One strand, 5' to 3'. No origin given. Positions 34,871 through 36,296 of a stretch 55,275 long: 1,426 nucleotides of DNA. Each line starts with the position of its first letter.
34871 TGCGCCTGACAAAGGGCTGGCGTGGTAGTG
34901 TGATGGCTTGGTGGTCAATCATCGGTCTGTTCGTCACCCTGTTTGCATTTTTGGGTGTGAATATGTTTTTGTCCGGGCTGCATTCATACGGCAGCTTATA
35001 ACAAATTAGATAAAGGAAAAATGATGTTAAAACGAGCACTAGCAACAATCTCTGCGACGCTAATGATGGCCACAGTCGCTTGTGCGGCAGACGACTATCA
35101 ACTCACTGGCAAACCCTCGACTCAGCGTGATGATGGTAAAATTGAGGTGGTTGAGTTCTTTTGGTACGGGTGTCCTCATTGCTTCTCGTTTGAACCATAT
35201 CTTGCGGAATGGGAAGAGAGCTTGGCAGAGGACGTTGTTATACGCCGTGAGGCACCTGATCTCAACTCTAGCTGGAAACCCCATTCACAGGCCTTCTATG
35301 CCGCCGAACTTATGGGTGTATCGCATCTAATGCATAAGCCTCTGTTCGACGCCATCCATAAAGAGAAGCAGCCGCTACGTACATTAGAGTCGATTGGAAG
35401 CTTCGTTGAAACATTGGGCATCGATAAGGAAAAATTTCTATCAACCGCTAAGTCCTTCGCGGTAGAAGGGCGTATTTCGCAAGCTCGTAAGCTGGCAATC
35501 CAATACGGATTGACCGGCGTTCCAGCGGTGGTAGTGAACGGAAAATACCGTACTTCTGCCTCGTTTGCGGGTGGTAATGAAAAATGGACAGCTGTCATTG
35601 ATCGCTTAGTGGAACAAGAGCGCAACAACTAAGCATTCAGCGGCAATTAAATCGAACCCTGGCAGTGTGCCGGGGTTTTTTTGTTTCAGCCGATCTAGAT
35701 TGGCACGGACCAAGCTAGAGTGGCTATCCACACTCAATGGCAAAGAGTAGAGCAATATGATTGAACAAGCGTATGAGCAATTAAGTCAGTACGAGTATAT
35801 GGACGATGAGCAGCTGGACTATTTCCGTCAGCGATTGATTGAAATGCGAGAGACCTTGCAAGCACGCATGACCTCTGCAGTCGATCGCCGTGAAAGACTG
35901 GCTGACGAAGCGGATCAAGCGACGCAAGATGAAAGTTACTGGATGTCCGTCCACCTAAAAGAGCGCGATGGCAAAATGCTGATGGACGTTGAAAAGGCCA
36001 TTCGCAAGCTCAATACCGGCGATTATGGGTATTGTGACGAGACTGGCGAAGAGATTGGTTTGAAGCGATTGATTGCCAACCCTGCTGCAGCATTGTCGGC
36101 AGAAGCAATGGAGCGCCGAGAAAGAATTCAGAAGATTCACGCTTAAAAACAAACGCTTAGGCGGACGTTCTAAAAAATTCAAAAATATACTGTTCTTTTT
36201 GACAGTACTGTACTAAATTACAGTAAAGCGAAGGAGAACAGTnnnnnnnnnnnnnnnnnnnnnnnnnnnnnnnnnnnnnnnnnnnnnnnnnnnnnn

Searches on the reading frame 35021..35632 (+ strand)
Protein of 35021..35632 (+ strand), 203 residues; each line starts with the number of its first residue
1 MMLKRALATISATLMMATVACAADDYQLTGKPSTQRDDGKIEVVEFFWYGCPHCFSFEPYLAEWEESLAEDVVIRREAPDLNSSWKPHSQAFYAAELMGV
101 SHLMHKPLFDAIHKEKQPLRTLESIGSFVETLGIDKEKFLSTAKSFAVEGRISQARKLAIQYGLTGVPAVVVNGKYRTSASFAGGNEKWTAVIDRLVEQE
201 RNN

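Call 4: search_protein_families(library=pfam, proteins=[window:35021-35632:+], max_evalue=1)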
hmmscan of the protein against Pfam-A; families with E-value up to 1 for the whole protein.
window:35021-35632:+ (203 aa): 7 families
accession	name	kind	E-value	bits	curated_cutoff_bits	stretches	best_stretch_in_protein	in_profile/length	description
PF01323.26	DSBA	-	5.3e-20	72.5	25.6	1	70-190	71-184/191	DSBA-like thioredoxin domain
PF13462.12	Thioredoxin_4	-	5.3e-07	30.4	23.2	1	40-179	14-152/165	Thioredoxin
PF00085.26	Thioredoxin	-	0.0023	18.4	23.5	1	40-74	19-53/103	Thioredoxin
PF13743.12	Thioredoxin_5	-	0.0086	16.3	27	1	91-173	80-164/186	Thioredoxin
PF13192.12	Thioredoxin_3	-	0.018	15.5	24.8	1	154-178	38-61/76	Thioredoxin domain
PF13098.12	Thioredoxin_2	-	0.042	14.6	27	1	40-172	6-81/104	Thioredoxin-like domain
PF07511.17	DUF1525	-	0.075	13.6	24.1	1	155-176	71-92/113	Protein of unknown function (DUF1525)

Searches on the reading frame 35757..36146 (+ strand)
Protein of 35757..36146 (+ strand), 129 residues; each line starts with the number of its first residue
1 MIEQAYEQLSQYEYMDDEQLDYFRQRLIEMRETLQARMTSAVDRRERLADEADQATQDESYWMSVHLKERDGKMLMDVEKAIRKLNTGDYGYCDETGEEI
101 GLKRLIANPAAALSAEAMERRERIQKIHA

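Call 4: search_protein_families(library=pfam, proteins=[window:35757-36146:+], max_evalue=1)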
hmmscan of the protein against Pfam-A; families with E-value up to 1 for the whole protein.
window:35757-36146:+ (129 aa): 7 families
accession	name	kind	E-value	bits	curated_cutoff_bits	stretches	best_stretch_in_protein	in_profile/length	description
PF01258.23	zf-dskA_traR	-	7.4e-08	32.7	24.9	1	88-123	1-36/36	Prokaryotic dksA/traR C4-type zinc finger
PF21157.2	DksA_N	-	1e-07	32.6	27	1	19-84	1-70/71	DnaK suppressor protein DksA, N-terminal domain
PF10694.14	DUF2500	-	0.04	14.8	33.5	1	31-92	29-90/102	Protein of unknown function (DUF2500)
PF07743.18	HSCB_C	-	0.2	12.5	22.1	1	5-65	12-69/74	HSCB C-terminal oligomerisation domain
PF14407.11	Frankia_peptide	-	0.28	11.9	48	0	102-117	16-31/63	Ribosomally synthesized peptide prototyped by Frankia Franean1_4349.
PF03993.17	DUF349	-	0.31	11.8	23.9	1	20-62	10-52/75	Domain of Unknown Function (DUF349)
PF08938.16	HBS1_N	-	0.5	11.2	26.4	0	7-37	11-40/78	HBS1 N-terminus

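Call 5: search_protein_families(library=ncbifam, proteins=[window:35757-36146:+], max_evalue=1)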
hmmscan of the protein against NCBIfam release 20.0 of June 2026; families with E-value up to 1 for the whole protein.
window:35757-36146:+ (129 aa): 6 families
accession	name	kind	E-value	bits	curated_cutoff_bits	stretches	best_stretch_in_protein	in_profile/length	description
TIGR02420.1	dksA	equivalog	2.5e-26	92.2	115.5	1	15-119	1-109/110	RNA polymerase-binding protein DksA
NF008045.0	PRK10778.1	equivalog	4.1e-18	66.1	289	1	5-117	22-138/151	RNA polymerase-binding protein DksA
TIGR02890.1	bacill_yteA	subfamily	4.9e-13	49.5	134.4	1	19-122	2-118/159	regulatory protein, yteA family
NF033459.1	DksA_like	equivalog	3.6e-12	46.6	105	1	19-122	2-110/113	RNA polymerase-binding protein DksA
NF047747.1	PrtsmActNtasePan2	equivalog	0.01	15.1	700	1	15-60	20-68/397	proteasome-activating nucleotidase Pan2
TIGR02111.1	PQQ_syn_pqqC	equivalog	0.014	14.8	240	1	9-40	157-188/239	pyrroloquinoline-quinone synthase PqqC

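Call 19: find_homologous_proteins(query=window:35757-36143:+, max_evalue=1e-10)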
Query window:35757-36143:+ (129 aa): 250 proteins with E <= 1e-10 among 292 candidates; the best 120 are listed.
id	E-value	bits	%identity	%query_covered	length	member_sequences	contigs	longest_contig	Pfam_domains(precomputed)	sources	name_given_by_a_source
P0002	5.7e-76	270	100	100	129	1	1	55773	PF21157.3,PF01258.24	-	-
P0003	6.0e-44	167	65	94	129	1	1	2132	PF21157.3,PF01258.24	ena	-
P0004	6.5e-26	109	39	100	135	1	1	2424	PF21157.3,PF01258.24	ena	-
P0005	8.4e-26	108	39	100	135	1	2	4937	PF21157.3,PF01258.24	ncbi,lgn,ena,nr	ncbi:MAG TPA: RNA polymerase-binding protein DksA [Gammaproteobacteria bacterium]|nr:RNA polymerase-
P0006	1.9e-22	97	44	98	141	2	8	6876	PF21157.3,PF01258.24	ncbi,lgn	-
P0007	1.4e-21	95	39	98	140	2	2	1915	PF21157.3,PF01258.24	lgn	-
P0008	2.7e-21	94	39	98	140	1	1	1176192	PF21157.3,PF01258.24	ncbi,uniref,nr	ncbi:RNA polymerase-binding protein DksA [Thioflexithrix psekupsensis]|uniref:RNA polymerase-binding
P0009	3.2e-21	93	43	88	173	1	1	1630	PF21157.3,PF01258.24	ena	-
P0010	3.4e-21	93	40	98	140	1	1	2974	PF21157.3,PF01258.24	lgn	-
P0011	3.8e-21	93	40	89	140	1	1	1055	PF21157.3,PF01258.24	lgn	-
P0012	3.9e-21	93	43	91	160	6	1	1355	PF21157.3,PF01258.24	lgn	-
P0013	4.3e-21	93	43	88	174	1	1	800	PF21157.3,PF01258.24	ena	-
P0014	4.8e-21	93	43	88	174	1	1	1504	PF21157.3,PF01258.24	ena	-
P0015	4.8e-21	93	43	88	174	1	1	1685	PF21157.3,PF01258.24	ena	-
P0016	5.4e-21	93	43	88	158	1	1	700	PF21157.3,PF01258.24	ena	-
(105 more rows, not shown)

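Call 20: find_encoding_contigs(protein=P0003, flank=10000, max_places=4)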
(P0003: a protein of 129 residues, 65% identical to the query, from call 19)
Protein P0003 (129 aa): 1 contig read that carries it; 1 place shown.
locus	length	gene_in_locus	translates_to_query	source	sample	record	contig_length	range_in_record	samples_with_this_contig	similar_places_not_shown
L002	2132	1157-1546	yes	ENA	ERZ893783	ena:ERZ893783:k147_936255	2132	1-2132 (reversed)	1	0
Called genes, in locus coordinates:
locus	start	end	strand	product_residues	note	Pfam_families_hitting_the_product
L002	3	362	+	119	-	?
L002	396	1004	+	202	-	PF13192:Thioredoxin_3 (faint), PF01323:DSBA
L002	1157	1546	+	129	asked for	PF21157:DksA_N (weak), PF01258:zf-dskA_traR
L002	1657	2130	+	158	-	?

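Call 21: find_encoding_contigs(protein=P0005, flank=10000, max_places=4)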
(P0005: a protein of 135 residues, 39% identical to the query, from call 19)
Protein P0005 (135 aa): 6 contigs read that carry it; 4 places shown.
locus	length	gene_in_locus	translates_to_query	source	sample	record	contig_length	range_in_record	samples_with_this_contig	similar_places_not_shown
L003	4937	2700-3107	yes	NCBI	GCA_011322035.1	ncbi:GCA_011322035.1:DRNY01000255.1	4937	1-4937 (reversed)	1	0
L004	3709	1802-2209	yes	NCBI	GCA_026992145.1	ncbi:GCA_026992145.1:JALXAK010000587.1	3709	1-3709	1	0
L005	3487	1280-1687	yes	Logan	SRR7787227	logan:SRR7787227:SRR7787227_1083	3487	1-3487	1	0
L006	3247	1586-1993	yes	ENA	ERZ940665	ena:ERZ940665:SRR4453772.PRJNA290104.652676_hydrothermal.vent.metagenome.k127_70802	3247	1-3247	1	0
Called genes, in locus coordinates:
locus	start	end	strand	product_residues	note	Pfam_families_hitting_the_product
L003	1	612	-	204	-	PF04972:BON (faint)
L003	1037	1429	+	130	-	-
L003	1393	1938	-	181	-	-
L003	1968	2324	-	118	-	-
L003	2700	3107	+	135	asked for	PF21157:DksA_N, PF01258:zf-dskA_traR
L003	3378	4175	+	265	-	PF01479:S4, PF00849:PseudoU_synth_2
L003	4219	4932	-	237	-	PF00106:adh_short, PF23441:SDR, PF13561:adh_short_C2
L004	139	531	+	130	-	-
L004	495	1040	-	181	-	-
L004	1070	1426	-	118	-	-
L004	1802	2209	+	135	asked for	PF21157:DksA_N, PF01258:zf-dskA_traR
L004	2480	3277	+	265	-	PF01479:S4, PF00849:PseudoU_synth_2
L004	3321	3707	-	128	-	?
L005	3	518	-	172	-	?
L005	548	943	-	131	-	-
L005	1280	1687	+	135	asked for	PF21157:DksA_N, PF01258:zf-dskA_traR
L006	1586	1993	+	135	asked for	PF21157:DksA_N, PF01258:zf-dskA_traR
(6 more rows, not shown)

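Call 36: search_protein_families(library=phrogs, proteins=[L002:1657-2130:+], max_evalue=1)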
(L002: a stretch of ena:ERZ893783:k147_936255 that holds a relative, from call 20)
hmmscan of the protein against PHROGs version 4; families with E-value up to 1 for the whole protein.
L002:1657-2130:+ (158 aa): 0 families

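Call 37: search_protein_families(library=padloc, proteins=[L002:1657-2130:+], max_evalue=1)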
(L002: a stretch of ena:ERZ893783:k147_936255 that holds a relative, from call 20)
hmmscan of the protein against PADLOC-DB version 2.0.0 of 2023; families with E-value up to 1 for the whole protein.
L002:1657-2130:+ (158 aa): 0 families

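Call 39: search_protein_families(library=pfam, proteins=[L002:1657-2130:+], max_evalue=10)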
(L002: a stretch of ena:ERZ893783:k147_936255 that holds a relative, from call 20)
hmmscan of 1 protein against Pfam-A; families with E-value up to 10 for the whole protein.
L002:1657-2130:+ (158 aa): 1 family
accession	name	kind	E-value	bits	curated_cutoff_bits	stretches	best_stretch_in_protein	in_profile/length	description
PF11497.13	NADH_Oxid_Nqo15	-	0.15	12.6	25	1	98-127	40-69/123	NADH-quinone oxidoreductase chain 15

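Call 65: find_encoding_contigs(protein=P0004, flank=5000, max_places=3)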
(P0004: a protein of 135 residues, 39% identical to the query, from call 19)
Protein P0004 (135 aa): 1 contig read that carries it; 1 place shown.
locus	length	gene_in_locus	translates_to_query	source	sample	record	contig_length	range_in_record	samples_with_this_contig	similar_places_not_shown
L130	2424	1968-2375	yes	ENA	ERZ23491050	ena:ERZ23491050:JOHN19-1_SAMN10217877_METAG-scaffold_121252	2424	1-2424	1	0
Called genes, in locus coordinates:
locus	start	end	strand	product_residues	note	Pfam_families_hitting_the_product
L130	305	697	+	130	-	-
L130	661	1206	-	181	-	-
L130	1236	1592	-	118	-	-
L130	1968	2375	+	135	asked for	PF21157:DksA_N, PF01258:zf-dskA_traR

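Call 66: find_encoding_contigs(protein=P0006, flank=5000, max_places=3)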
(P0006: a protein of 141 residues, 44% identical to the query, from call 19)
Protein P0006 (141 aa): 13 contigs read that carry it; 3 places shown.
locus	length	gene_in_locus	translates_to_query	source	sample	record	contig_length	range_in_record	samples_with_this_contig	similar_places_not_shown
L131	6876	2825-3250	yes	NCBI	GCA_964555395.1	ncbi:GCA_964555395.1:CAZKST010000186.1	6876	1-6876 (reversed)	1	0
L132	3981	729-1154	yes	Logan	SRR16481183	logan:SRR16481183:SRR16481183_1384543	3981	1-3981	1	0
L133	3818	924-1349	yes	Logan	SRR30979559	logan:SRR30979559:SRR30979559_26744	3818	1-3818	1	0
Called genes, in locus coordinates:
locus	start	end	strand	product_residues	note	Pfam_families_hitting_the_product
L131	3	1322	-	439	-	PF11862:DUF3382, PF02653:BPD_transp_2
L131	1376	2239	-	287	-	PF00535:Glycos_transf_2, PF10111:Glyco_tranf_2_2 (weak), PF13641:Glyco_tranf_2_3 (weak)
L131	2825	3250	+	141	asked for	PF21157:DksA_N, PF01258:zf-dskA_traR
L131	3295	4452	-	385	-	PF13458:Peripla_BP_6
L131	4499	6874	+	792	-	?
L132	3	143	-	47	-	?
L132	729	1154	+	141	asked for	PF21157:DksA_N, PF01258:zf-dskA_traR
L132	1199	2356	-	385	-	PF13458:Peripla_BP_6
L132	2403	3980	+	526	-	?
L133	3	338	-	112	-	?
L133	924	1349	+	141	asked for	PF21157:DksA_N, PF01258:zf-dskA_traR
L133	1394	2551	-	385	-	PF13458:Peripla_BP_6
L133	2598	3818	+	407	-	?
